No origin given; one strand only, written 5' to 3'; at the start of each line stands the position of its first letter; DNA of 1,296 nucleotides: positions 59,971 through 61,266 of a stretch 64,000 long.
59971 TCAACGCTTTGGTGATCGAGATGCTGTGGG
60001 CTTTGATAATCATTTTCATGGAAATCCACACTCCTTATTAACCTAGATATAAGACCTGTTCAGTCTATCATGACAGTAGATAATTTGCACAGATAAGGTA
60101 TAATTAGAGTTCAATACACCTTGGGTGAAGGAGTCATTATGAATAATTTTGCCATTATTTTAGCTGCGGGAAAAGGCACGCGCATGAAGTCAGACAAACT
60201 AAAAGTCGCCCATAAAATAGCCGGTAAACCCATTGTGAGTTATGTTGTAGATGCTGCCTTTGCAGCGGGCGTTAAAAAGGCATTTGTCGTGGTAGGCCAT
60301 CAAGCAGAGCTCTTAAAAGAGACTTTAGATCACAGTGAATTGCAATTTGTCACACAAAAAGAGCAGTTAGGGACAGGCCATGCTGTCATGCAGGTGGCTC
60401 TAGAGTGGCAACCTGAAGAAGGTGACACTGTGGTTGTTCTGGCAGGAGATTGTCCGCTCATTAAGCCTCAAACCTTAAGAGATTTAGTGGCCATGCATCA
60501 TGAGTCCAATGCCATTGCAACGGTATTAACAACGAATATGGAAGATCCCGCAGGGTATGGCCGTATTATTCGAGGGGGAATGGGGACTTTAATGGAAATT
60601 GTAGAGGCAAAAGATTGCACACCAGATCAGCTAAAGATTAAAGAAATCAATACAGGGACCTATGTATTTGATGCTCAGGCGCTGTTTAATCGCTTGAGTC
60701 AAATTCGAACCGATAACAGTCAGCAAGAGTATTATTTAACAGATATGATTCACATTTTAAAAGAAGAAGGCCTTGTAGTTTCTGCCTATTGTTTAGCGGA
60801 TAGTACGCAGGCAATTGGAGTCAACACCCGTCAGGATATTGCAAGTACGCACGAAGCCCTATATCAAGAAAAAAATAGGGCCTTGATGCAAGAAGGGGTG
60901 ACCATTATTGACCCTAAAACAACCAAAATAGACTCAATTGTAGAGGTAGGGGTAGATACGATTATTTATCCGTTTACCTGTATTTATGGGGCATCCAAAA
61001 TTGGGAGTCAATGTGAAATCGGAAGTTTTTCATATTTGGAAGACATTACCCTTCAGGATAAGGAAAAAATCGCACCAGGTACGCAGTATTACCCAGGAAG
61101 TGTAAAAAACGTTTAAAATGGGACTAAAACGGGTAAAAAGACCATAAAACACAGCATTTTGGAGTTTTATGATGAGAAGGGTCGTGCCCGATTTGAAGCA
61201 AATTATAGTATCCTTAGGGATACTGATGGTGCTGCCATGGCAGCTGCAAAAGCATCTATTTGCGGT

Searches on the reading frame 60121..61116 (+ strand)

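Call 10: search_protein_families(library=ncbifam, proteins=[window:60121-61116:+], max_evalue=0.00001)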
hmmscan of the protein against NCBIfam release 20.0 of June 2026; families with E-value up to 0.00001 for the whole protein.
window:60121-61116:+ (331 aa): 44 families (the best 25 are shown)
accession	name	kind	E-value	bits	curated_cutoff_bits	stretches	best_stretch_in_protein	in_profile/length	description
NF010934.1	PRK14354.1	equivalog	1.9e-109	366.2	450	1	11-318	2-307/447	bifunctional UDP-N-acetylglucosamine diphosphorylase/glucosamine-1-phosphate N-acetyltransferase GlmU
NF010935.0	PRK14355.1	equivalog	7.2e-103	344.6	718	1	10-322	5-317/459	bifunctional UDP-N-acetylglucosamine diphosphorylase/glucosamine-1-phosphate N-acetyltransferase GlmU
TIGR01173.1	glmU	equivalog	3.6e-98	329.3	366.85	1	11-322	3-311/452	bifunctional UDP-N-acetylglucosamine diphosphorylase/glucosamine-1-phosphate N-acetyltransferase GlmU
NF010932.0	PRK14352.1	equivalog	2.2e-94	316.9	611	1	11-317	9-317/488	bifunctional UDP-N-acetylglucosamine diphosphorylase/glucosamine-1-phosphate N-acetyltransferase GlmU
NF010937.0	PRK14357.1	equivalog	5.4e-88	295.8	658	1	11-317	3-299/448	bifunctional UDP-N-acetylglucosamine diphosphorylase/glucosamine-1-phosphate N-acetyltransferase GlmU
NF010940.0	PRK14360.1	equivalog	2.7e-83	280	602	1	12-317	5-306/452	bifunctional UDP-N-acetylglucosamine diphosphorylase/glucosamine-1-phosphate N-acetyltransferase GlmU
NF010933.0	PRK14353.1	equivalog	1.2e-77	261.4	505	1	8-327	5-322/453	bifunctional UDP-N-acetylglucosamine diphosphorylase/glucosamine-1-phosphate N-acetyltransferase GlmU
NF010938.0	PRK14358.1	equivalog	7.3e-75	252.3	500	1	12-317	11-314/481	bifunctional N-acetylglucosamine-1-phosphate uridyltransferase/glucosamine-1-phosphate acetyltransferase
NF006986.0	PRK09451.1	equivalog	2.9e-74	250.5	725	1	11-321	8-313/456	bifunctional UDP-N-acetylglucosamine diphosphorylase/glucosamine-1-phosphate N-acetyltransferase GlmU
NF010936.0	PRK14356.1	equivalog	1.4e-69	235.2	666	1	9-317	6-313/456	bifunctional UDP-N-acetylglucosamine diphosphorylase/glucosamine-1-phosphate N-acetyltransferase GlmU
NF010939.0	PRK14359.1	equivalog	4.4e-59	200.2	592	1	11-325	5-309/430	bifunctional UDP-N-acetylglucosamine diphosphorylase/glucosamine-1-phosphate N-acetyltransferase GlmU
TIGR03992.1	Arch_glmU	subfamily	5.1e-38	131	292.1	1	11-313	3-289/393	bifunctional sugar-1-phosphate nucleotidylyltransferase/acetyltransferase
NF041313.1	UDPGP_AglF_Halo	equivalog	2.3e-24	86.2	400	1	11-243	3-230/234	UTP--glucose-1-phosphate uridylyltransferase AglF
TIGR01208.1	rmlA_long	equivalog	4.5e-23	81.7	320.25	1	11-309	2-288/353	glucose-1-phosphate thymidylyltransferase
NF041173.1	Sug_nt_acttase_Thmprot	equivalog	2.1e-20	73.1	600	1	11-314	3-290/405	bifunctional sugar-1-phosphate nucleotidylyltransferase/acetyltransferase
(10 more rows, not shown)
